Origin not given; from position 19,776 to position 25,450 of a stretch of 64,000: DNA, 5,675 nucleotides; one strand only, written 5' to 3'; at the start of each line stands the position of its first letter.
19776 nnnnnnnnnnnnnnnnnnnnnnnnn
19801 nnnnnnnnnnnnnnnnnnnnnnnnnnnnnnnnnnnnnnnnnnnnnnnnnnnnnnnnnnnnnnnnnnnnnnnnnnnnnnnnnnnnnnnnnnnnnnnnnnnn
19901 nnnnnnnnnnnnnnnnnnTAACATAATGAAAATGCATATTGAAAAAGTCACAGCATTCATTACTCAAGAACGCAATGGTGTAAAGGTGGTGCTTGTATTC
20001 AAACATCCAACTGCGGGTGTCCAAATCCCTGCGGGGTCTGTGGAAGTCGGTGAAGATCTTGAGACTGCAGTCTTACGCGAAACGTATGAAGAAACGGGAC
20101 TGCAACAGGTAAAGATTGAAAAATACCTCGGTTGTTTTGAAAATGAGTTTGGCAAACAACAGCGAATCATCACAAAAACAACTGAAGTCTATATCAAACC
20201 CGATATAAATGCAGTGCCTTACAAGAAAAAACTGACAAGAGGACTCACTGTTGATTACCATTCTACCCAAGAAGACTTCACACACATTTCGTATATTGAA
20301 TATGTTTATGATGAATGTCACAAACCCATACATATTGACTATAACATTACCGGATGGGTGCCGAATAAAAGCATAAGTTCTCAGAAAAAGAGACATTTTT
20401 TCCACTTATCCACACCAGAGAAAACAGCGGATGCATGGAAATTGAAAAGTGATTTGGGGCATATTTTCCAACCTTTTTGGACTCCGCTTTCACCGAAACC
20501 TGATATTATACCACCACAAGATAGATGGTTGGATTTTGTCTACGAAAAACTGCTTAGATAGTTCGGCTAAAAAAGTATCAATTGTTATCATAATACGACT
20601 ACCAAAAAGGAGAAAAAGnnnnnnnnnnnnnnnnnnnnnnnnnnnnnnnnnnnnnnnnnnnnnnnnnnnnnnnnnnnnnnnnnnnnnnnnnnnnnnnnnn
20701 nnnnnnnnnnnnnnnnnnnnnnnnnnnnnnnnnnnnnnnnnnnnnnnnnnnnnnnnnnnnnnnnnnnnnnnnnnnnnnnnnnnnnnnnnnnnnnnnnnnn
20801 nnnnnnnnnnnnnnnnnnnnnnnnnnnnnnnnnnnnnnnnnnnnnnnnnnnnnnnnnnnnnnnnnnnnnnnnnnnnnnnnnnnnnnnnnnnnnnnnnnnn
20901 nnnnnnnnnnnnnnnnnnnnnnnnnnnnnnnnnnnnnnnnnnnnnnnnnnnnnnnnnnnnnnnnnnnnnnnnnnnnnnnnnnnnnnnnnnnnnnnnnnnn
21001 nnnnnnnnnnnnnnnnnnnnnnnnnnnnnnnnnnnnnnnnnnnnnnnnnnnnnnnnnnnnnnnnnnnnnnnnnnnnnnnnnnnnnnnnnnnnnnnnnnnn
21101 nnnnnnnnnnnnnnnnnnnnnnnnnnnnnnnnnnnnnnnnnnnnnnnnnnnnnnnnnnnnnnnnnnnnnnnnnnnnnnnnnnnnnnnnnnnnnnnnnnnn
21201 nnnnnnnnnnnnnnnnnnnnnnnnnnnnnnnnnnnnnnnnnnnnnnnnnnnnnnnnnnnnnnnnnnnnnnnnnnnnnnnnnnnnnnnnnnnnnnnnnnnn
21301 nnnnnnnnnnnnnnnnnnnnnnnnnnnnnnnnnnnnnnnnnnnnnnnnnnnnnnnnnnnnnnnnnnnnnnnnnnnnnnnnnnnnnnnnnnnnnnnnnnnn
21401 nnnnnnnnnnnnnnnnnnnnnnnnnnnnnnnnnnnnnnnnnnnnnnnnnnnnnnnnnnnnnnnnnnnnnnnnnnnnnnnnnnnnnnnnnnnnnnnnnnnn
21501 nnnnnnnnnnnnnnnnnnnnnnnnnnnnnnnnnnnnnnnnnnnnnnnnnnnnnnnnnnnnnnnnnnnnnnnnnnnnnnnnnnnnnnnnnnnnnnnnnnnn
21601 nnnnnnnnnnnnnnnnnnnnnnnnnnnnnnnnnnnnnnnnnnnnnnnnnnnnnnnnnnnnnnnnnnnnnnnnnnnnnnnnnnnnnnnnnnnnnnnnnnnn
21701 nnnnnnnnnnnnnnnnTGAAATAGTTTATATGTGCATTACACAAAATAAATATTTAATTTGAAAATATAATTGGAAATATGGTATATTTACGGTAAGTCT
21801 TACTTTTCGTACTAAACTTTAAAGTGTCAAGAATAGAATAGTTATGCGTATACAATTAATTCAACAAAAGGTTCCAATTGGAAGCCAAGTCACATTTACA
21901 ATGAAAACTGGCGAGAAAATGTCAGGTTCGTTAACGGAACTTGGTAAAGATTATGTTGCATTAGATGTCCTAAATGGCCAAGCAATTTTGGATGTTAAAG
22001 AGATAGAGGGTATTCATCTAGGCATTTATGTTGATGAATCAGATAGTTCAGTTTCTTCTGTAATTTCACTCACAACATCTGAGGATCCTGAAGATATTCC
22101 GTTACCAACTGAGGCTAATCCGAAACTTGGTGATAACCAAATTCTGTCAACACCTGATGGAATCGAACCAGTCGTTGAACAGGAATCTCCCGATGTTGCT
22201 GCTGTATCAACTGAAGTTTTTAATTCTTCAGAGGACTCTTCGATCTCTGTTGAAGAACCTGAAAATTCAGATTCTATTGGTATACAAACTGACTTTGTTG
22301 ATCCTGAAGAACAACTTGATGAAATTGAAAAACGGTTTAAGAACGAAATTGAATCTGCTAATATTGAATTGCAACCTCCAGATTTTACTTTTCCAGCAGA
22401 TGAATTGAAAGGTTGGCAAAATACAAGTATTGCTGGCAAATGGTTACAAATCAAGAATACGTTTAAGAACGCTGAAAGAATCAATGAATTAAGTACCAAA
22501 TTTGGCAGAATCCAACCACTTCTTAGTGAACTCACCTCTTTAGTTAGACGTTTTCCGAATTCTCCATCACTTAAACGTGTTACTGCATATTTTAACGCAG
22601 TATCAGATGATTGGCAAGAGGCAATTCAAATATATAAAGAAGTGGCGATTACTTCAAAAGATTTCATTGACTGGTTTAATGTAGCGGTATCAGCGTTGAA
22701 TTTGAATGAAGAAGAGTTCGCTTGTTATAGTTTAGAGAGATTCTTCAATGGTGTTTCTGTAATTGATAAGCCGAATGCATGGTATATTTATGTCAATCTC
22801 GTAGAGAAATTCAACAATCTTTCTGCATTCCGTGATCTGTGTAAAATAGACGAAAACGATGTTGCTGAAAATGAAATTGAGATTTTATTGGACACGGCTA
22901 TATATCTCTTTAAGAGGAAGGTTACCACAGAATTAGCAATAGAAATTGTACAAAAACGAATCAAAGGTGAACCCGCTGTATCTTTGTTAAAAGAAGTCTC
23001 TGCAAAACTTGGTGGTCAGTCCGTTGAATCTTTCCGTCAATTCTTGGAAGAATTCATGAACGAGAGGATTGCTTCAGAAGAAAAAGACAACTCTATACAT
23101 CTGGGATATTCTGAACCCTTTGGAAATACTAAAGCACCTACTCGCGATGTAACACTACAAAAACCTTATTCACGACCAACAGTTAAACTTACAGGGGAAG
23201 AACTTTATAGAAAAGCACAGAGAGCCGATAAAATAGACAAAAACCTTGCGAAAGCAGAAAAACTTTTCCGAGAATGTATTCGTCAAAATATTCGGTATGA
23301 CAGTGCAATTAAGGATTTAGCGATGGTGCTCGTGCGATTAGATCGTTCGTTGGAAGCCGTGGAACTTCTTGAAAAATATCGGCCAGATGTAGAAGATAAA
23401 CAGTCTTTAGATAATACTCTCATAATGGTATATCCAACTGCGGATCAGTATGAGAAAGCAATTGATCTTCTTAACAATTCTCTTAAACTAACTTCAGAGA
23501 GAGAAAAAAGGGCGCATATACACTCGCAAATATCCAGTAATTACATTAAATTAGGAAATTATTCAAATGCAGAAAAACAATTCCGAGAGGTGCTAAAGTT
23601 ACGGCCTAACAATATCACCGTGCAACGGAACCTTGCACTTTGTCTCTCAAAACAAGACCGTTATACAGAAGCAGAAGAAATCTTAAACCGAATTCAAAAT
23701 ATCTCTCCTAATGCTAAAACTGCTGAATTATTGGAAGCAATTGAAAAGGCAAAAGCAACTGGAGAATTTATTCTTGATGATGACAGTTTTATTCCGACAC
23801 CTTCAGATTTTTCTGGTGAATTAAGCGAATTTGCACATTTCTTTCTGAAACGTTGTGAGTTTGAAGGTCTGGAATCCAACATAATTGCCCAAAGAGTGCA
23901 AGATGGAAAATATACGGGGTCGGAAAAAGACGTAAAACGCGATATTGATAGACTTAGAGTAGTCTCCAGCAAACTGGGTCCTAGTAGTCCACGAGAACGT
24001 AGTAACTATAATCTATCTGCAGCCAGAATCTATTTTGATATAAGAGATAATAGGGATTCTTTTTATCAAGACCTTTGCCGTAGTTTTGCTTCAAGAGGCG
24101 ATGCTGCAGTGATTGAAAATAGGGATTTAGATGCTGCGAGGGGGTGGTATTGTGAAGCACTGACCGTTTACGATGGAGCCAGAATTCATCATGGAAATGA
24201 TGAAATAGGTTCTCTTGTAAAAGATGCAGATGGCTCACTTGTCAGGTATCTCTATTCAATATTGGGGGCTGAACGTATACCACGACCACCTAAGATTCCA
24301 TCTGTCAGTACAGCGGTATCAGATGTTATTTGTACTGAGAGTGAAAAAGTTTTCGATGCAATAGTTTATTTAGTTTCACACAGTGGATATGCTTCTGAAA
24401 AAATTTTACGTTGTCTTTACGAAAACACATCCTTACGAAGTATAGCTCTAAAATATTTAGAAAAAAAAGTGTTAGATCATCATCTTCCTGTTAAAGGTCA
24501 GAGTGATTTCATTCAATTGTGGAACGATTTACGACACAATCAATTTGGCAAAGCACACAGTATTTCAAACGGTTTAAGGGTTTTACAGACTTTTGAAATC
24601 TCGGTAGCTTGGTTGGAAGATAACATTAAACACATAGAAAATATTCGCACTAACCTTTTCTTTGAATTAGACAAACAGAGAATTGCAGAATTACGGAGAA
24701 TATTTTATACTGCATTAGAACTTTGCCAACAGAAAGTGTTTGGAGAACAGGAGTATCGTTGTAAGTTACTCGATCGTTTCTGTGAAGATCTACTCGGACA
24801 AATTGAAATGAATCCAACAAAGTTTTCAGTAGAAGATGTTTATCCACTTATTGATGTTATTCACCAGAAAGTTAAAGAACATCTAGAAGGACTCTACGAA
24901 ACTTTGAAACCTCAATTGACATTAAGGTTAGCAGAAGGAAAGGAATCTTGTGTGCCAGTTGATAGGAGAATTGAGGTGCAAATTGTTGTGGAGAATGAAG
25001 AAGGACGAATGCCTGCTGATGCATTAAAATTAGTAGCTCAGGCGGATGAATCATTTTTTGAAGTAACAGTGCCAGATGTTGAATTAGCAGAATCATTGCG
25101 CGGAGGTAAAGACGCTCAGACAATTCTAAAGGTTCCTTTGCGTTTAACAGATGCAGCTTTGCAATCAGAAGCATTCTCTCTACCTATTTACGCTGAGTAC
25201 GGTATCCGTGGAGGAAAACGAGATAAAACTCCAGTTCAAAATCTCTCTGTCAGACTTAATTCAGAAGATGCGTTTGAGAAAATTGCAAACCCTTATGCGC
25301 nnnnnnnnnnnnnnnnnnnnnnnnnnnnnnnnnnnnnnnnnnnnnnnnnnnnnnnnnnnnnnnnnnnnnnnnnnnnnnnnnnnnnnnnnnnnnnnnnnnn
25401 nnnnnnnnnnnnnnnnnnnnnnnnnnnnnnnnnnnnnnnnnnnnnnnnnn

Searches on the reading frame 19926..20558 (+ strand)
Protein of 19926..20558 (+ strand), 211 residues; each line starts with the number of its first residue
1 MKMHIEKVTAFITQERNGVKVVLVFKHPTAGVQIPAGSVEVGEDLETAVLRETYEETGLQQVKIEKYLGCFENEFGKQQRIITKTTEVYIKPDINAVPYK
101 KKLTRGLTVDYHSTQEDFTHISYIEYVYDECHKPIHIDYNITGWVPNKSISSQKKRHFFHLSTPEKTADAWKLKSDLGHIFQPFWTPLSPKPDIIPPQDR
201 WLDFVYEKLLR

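Call 27: search_protein_families(library=pfam, proteins=[window:19926-20558:+], max_evalue=0.0001)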
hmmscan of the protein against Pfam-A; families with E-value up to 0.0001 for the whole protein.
window:19926-20558:+ (211 aa): 1 family
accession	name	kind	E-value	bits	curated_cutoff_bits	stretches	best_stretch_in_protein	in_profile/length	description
PF00293.34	NUDIX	-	1.3e-12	48.3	21.1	1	6-80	4-78/134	NUDIX domain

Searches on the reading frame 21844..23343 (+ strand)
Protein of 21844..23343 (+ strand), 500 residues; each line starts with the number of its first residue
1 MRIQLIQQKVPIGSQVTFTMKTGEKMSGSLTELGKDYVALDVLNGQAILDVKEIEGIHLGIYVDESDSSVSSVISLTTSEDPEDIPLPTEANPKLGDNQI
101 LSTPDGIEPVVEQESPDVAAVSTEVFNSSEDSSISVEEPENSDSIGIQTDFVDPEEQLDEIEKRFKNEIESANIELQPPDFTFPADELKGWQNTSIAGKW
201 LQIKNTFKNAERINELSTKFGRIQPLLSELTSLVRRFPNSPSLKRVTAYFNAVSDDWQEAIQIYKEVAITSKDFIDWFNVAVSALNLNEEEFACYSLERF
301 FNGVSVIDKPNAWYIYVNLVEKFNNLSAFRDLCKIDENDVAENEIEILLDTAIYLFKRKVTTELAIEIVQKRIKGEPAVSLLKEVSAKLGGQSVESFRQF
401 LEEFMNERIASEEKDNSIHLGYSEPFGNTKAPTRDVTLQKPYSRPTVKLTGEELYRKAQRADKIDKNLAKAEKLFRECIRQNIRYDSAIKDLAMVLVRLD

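Call 48: search_protein_families(library=pfam, proteins=[window:21844-23343:+], max_evalue=1)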
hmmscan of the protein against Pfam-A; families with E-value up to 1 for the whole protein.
window:21844-23343:+ (500 aa): 1 family
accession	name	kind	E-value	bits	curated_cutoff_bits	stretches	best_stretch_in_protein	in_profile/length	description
PF25101.1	Spectrin_7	-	0.19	12.5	27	0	203-239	19-55/99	Animal spectrin repeats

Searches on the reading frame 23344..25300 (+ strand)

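Call 48: search_protein_families(library=pfam, proteins=[window:23344-25300:+], max_evalue=1)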
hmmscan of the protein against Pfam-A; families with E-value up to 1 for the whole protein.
window:23344-25300:+ (652 aa): 32 families (the best 25 are shown)
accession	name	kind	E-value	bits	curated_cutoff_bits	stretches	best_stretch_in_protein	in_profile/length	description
PF13424.12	TPR_12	-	1.3e-11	45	30.1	2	24-87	7-75/77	Tetratricopeptide repeat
PF07719.23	TPR_2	-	3.5e-11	42.8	27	2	59-90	3-34/34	Tetratricopeptide repeat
PF14559.12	TPR_19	-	7e-11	42.7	25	1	68-128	2-63/68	Tetratricopeptide repeat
PF00515.34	TPR_1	-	1.5e-09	37.7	27.8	2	67-90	11-34/34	Tetratricopeptide repeat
PF13181.12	TPR_8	-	2e-09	37.3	25.7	1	58-90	2-34/34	Tetratricopeptide repeat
PF13432.12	TPR_16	-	9.5e-08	32.8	32.7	1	67-123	7-63/65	Tetratricopeptide repeat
PF13428.12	TPR_14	-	4.2e-06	27.3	23.5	1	67-98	11-42/44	Tetratricopeptide repeat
PF13414.12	TPR_11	-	1.4e-05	25.1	26.8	1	67-104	4-41/42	TPR repeat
PF12895.13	ANAPC3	-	1.6e-05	25.5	27.2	1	34-116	3-81/82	Anaphase-promoting complex, cyclosome, subunit 3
PF20308.4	TPR-S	-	2.2e-05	25.4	27.6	1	72-138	1-65/102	Tetratricopeptide Repeats-Sensor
PF13374.12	TPR_10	-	4.5e-05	23.7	27.5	1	62-87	7-32/42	Tetratricopeptide repeat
PF13174.12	TPR_6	-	5.6e-05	24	26.3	1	96-123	5-32/33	Tetratricopeptide repeat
PF14853.12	Fis1_TPR_C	-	0.00053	20.6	25.3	1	67-91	11-35/53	Fis1 C-terminal tetratricopeptide repeat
PF00637.26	Clathrin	-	0.00068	19.8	29.6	1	82-132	32-82/143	Region in Clathrin and VPS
PF23914.1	TPR_CcmH_CycH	-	0.00088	19.6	42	1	34-123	64-153/158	Cytochrome c-type biogenesis protein H TPR domain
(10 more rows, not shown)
